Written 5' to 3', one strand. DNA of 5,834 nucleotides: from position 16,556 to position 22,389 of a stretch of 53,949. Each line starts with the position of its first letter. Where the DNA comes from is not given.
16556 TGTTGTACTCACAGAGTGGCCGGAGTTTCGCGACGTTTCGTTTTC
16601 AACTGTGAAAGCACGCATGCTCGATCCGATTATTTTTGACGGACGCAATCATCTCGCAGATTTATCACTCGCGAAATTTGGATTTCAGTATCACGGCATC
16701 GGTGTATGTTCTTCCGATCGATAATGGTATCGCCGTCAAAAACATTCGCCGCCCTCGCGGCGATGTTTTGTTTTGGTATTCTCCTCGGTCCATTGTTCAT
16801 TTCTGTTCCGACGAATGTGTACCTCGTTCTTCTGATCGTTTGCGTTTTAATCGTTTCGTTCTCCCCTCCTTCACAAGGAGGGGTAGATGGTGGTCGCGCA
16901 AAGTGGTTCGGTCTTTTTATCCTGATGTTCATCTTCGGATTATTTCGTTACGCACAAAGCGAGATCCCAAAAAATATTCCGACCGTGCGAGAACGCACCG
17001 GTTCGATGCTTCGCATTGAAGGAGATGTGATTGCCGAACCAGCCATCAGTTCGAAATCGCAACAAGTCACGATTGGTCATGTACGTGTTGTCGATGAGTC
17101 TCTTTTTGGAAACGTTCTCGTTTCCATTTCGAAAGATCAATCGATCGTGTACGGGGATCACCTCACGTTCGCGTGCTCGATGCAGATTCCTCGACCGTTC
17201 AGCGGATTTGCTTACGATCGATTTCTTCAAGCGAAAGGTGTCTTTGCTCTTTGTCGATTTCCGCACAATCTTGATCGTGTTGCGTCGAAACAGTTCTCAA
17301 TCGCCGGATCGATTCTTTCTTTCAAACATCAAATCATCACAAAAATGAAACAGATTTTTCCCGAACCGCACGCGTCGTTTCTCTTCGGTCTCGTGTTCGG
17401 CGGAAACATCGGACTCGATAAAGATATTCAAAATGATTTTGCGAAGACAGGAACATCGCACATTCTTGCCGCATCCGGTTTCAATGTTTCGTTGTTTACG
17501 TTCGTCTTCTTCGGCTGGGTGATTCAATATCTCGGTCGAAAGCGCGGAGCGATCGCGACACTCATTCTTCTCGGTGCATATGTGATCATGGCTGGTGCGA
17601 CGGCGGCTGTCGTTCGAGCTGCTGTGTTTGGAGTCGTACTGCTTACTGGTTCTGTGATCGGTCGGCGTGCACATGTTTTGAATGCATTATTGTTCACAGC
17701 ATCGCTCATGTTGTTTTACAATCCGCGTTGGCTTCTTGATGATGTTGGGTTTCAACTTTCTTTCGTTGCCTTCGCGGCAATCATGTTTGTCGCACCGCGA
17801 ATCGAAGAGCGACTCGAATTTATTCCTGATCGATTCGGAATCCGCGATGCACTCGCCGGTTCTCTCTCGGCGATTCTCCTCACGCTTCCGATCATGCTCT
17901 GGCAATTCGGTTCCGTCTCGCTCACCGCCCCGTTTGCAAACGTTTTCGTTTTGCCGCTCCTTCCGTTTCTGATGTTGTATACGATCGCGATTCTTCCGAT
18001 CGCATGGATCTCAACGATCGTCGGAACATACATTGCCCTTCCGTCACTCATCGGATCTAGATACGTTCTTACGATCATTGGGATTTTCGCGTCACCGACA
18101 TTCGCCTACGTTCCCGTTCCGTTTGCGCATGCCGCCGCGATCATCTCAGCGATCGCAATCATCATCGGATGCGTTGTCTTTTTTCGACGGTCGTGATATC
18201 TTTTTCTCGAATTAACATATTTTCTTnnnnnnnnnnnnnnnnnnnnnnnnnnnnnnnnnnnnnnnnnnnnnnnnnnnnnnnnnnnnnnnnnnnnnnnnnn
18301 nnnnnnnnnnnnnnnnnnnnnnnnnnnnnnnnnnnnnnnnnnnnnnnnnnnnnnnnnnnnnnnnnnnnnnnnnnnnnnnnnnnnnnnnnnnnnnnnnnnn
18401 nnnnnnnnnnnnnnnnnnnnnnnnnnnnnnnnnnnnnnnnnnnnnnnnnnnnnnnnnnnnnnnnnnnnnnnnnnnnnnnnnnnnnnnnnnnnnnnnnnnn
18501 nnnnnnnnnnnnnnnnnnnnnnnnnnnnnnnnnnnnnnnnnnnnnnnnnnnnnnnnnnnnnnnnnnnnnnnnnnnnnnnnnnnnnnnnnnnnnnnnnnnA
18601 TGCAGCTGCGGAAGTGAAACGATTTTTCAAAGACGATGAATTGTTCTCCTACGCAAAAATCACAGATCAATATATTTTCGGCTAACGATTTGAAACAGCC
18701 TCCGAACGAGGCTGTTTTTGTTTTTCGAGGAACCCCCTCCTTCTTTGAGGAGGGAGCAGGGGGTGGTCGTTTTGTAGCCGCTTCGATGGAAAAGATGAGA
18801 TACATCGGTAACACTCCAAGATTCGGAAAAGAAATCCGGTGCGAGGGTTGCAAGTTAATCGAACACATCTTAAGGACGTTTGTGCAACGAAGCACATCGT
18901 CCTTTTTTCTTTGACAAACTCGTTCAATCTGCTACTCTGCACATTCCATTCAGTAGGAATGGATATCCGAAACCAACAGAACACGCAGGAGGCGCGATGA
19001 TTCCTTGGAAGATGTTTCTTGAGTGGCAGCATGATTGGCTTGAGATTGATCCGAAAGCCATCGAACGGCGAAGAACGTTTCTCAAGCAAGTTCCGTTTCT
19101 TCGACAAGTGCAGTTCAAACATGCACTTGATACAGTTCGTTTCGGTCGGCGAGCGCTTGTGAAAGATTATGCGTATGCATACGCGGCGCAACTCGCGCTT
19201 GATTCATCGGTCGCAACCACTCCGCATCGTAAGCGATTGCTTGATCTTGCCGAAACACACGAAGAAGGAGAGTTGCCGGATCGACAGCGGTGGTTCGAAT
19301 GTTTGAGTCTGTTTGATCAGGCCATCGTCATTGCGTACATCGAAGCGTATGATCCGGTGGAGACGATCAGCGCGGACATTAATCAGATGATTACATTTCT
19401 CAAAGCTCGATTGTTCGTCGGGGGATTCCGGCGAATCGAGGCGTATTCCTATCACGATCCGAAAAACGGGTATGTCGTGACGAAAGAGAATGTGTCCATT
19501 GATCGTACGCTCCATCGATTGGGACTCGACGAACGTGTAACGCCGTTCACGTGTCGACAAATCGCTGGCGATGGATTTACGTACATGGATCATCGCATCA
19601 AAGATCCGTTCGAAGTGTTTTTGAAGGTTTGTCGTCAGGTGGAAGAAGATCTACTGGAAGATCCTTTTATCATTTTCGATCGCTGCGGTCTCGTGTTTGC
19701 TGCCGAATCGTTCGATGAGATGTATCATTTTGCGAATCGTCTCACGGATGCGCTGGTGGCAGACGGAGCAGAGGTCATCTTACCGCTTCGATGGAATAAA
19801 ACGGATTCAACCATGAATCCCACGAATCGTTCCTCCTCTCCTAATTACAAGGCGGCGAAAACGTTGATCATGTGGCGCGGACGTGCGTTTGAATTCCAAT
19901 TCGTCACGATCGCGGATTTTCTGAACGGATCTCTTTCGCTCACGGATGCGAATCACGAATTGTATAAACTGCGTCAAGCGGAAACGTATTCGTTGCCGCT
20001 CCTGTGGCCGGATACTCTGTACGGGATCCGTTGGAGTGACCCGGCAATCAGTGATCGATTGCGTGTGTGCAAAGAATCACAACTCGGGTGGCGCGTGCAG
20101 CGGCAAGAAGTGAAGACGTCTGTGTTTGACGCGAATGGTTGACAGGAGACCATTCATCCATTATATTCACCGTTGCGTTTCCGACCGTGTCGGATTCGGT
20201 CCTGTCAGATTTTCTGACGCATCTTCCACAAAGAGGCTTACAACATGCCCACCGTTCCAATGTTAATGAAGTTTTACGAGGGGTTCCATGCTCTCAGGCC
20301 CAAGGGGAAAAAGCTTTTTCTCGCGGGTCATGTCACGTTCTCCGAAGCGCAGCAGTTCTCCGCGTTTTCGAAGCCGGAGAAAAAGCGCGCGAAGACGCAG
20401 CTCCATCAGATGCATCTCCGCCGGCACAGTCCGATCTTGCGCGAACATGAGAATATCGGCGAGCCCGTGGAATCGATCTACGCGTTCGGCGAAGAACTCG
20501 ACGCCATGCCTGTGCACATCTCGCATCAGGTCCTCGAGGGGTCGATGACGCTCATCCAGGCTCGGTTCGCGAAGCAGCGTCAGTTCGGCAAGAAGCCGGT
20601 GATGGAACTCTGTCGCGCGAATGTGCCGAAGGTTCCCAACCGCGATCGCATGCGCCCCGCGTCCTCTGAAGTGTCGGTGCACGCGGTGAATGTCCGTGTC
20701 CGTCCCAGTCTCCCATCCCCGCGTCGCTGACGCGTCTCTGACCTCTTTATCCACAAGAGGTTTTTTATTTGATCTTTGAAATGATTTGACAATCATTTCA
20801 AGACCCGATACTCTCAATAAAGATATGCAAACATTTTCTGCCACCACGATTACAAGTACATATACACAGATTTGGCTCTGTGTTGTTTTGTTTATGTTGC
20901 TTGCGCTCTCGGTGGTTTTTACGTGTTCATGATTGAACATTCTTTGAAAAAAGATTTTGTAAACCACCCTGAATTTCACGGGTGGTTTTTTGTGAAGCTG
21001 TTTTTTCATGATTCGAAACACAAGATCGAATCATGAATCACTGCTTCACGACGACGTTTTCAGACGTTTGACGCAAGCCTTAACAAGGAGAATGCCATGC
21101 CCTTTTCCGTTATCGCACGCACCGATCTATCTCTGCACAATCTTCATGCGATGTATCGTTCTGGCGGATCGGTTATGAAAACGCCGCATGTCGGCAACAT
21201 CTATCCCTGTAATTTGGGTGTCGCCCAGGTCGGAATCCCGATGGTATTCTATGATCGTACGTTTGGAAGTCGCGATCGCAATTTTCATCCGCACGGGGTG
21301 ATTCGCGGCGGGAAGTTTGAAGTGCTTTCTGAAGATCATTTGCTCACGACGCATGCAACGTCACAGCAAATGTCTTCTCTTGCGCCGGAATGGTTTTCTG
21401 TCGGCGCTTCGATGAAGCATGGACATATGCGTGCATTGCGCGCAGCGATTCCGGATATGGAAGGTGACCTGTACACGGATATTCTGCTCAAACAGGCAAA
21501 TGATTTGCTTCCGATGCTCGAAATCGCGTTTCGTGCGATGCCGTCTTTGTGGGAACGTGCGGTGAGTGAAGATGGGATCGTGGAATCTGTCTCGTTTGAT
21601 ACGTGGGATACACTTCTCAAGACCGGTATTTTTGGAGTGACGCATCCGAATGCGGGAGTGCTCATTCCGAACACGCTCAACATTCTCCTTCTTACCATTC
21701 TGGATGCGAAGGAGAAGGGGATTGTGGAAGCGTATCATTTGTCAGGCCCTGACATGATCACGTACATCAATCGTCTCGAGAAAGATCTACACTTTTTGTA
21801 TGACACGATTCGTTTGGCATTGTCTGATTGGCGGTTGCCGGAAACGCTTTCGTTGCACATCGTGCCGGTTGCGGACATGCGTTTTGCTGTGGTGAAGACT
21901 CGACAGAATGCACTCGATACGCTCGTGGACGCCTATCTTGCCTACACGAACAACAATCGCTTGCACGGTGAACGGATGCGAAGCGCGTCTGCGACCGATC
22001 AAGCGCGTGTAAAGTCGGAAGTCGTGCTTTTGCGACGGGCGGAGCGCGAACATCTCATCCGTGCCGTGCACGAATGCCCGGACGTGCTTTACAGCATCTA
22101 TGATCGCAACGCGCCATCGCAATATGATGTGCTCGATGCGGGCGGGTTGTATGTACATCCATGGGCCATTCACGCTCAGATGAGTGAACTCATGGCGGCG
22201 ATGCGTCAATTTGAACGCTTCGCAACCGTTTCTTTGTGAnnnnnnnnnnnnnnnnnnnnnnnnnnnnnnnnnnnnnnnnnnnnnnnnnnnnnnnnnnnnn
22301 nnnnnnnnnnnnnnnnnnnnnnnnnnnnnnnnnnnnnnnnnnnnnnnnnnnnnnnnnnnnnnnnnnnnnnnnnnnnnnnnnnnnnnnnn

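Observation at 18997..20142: An orphan RelA/SpoT-like nucleotidyltransferase has substituted catalytic arginines and an unknown 230-aa N-terminal half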

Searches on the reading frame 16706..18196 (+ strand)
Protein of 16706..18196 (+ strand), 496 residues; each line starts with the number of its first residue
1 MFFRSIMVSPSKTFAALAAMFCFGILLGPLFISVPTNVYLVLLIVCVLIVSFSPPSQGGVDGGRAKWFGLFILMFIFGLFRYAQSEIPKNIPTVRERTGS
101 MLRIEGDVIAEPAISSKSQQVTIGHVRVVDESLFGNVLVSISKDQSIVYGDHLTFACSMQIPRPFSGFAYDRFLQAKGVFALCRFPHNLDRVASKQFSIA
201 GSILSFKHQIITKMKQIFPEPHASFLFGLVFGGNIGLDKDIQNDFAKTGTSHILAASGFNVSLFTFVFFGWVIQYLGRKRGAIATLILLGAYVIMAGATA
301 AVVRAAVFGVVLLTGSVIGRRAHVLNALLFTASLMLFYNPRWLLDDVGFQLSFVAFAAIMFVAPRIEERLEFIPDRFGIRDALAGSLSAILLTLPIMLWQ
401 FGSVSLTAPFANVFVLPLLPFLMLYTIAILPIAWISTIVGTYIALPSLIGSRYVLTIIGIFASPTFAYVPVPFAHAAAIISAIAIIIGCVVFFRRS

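Call 3: search_protein_families(library=pfam, proteins=[window:16706-18196:+], max_evalue=1)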
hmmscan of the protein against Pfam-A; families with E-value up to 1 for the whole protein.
window:16706-18196:+ (496 aa): 2 families
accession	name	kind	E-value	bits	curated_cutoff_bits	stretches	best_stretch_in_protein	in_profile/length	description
PF03772.21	Competence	-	4.2e-47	161.2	23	1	229-491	1-265/270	Competence protein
PF13567.11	DUF4131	-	2.7e-10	40.6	31.6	1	36-182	7-156/165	Domain of unknown function (DUF4131)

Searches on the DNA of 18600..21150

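Call 49: search_rna_families(source=window, start=18600, end=21150, threshold=evalue, max_evalue=1)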
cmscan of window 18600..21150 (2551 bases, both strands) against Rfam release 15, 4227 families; matches with E-value up to 1: 1.
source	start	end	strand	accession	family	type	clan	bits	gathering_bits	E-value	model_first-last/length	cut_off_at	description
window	20913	20991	+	RF02552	RcsR1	Gene; sRNA;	-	21.1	60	0.29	1-96/96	no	RcsR1 sRNA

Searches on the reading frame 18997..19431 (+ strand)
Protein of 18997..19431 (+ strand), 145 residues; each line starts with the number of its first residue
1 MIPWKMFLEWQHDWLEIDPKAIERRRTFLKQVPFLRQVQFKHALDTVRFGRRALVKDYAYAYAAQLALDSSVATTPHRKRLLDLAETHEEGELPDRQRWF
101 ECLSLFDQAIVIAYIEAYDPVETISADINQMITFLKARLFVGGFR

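Call 62: predict_structure(alignment_id=A3)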
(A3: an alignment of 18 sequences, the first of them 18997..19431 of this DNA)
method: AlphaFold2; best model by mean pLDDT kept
length: 145 residues; sequences in the alignment: 18
mean_pLDDT: 81.9   pTM: 0.75
mean pLDDT of the five models: 81.9, 81.3, 79.8, 79.5, 75.1
residues with pLDDT >= 90: 40; 70-90: 76; 50-70: 26; < 50: 3
segments of 3 or more residues with pLDDT < 50: none
pLDDT, mean of each block of 10 residues (from residue 1): 74 92 93 83 86 82 84 87 92 91 92 78 61 68 52
secondary structure, 60 per line:
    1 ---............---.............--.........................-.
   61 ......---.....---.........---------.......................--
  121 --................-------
elements in order: H4-15 H19-31 H34-58 H60-66 H70-74 H78-86 H96-118 H123-138

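Call 64: fold_search(model_id=the predicted structure, library=pdb)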
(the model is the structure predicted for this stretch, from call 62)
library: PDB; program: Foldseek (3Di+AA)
matches with E <= 10: 42; with E <= 0.001: 0
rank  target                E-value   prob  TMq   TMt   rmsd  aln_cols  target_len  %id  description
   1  5vau_D                1.6e-01  0.15  0.16  0.17  16.1       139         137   16  Bcl-2 complex with Beclin 1 BH3 domain (released 2018-04-04)
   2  4aq3_A                6.0e-01  0.10  0.17  0.18  16.2       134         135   15  HUMAN BCL-2 WITH PHENYLACYLSULFONAMIDE INHIBITOR (released 2012-06-06)
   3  5vax_A                8.8e-01  0.08  0.17  0.17  16.1       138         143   17  Bcl-2 complex with Beclin 1 BH3 domain (released 2018-04-04)
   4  9lgu_K                9.9e-01  0.07  0.18  0.18  16.1       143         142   14  Crystal structure of Bcl-xL in complex with stapled HRK peptide (released 2025-08-06)
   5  6o0k                  1.0e+00  0.07  0.18  0.18  16.3       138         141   15  crystal structure of BCL-2 with venetoclax (released 2019-05-22)
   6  6qgh                  1.1e+00  0.06  0.17  0.16  16.9       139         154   14  Structure of human Bcl-2 in complex with ABT-263 (released 2019-06-12)
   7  6o0l_C                1.2e+00  0.08  0.18  0.18  16.4       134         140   15  crystal structure of BCL-2 G101V mutation with venetoclax (released 2019-05-22)
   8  6o0p                  1.2e+00  0.07  0.17  0.18  16.8       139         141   14  crystal structure of BCL-2 G101A mutation with venetoclax (released 2019-05-22)
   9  7yb7_A                1.5e+00  0.07  0.17  0.18  15.1       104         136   17  anti-apoptotic protein BCL-2-M12 (released 2023-11-15)
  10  7yb7_B                1.5e+00  0.06  0.19  0.20  15.8       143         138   15  anti-apoptotic protein BCL-2-M12 (released 2023-11-15)
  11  3fdm_B                1.6e+00  0.05  0.17  0.17  17.8       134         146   16  alpha/beta foldamer in complex with Bcl-xL (released 2009-03-10)
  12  6h1n                  2.1e+00  0.05  0.17  0.17  15.0       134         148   16  Crystal Structure of a Zebra-fish pro-survival protein NRZ-apo (released 2018-10-03)
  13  1gjh                  3.1e+00  0.02  0.17  0.16  17.1       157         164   13  HUMAN BCL-2, ISOFORM 2 (released 2001-06-13)
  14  4ev6_A                3.3e+00  0.07  0.25  0.13  16.4       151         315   12  The complete structure of CorA magnesium transporter from Methanocaldococcus jannaschii (released 2012-10-31)
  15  7tjy_C                3.5e+00  0.04  0.16  0.06  15.4       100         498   16  Yeast ATP synthase State 1catalytic(a) without exogenous ATP backbone model (released 2022-04-20)
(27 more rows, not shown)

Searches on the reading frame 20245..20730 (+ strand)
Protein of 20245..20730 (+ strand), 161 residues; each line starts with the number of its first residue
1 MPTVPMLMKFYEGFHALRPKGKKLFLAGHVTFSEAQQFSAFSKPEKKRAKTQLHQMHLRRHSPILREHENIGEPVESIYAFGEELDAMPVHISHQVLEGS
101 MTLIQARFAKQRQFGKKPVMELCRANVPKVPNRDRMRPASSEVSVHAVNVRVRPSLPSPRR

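Call 3: search_protein_families(library=pfam, proteins=[window:20245-20730:+], max_evalue=1)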
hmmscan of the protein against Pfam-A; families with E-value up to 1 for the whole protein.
window:20245-20730:+ (161 aa): 0 families

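Call 4: search_protein_families(library=ncbifam, proteins=[window:20245-20730:+], max_evalue=1)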
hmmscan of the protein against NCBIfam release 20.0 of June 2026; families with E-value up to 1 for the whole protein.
window:20245-20730:+ (161 aa): 0 families

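Call 69: search_protein_families(library=padloc, proteins=[window:20245-20730:+], max_evalue=0.1)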
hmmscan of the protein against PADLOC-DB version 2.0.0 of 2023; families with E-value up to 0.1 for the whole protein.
window:20245-20730:+ (161 aa): 0 families

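Call 70: search_protein_families(library=phrogs, proteins=[window:20245-20730:+], max_evalue=0.1)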
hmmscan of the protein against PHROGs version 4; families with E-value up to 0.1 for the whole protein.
window:20245-20730:+ (161 aa): 0 families

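Call 71: find_homologous_proteins(query=window:20245-20730:+, max_evalue=0.001)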
Query window:20245-20730:+ (161 aa): 1 proteins with E <= 0.001 among 13 candidates.
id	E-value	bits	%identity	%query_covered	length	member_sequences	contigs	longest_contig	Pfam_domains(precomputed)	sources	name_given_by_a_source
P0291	8.6e-101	352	100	100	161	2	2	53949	-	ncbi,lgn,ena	-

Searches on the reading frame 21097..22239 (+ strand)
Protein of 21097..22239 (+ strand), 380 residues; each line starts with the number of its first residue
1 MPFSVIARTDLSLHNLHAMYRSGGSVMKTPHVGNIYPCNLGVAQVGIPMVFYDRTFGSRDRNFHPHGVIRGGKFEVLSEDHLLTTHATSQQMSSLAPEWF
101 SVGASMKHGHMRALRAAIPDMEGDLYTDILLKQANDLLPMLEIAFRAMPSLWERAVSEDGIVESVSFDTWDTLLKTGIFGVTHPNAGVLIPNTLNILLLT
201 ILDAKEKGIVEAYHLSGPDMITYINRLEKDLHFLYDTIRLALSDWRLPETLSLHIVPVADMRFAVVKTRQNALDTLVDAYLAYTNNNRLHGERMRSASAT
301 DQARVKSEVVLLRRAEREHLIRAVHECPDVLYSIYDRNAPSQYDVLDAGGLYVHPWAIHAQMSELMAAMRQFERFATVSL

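Call 3: search_protein_families(library=pfam, proteins=[window:21097-22239:+], max_evalue=1)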
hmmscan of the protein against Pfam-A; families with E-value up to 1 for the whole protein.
window:21097-22239:+ (380 aa): 0 families

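Call 4: search_protein_families(library=ncbifam, proteins=[window:21097-22239:+], max_evalue=1)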
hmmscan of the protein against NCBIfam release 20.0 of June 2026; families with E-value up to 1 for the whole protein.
window:21097-22239:+ (380 aa): 0 families

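Call 69: search_protein_families(library=padloc, proteins=[window:21097-22239:+], max_evalue=0.1)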
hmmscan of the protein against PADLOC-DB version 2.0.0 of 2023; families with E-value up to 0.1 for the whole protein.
window:21097-22239:+ (380 aa): 0 families

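Call 70: search_protein_families(library=phrogs, proteins=[window:21097-22239:+], max_evalue=0.1)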
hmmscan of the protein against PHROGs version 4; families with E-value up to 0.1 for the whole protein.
window:21097-22239:+ (380 aa): 0 families

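Call 72: search_solved_structures(query=window:21097-22239:+, max_evalue=1)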
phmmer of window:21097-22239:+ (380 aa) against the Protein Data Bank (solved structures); distinct sequences matched with E-value up to 1: 0.
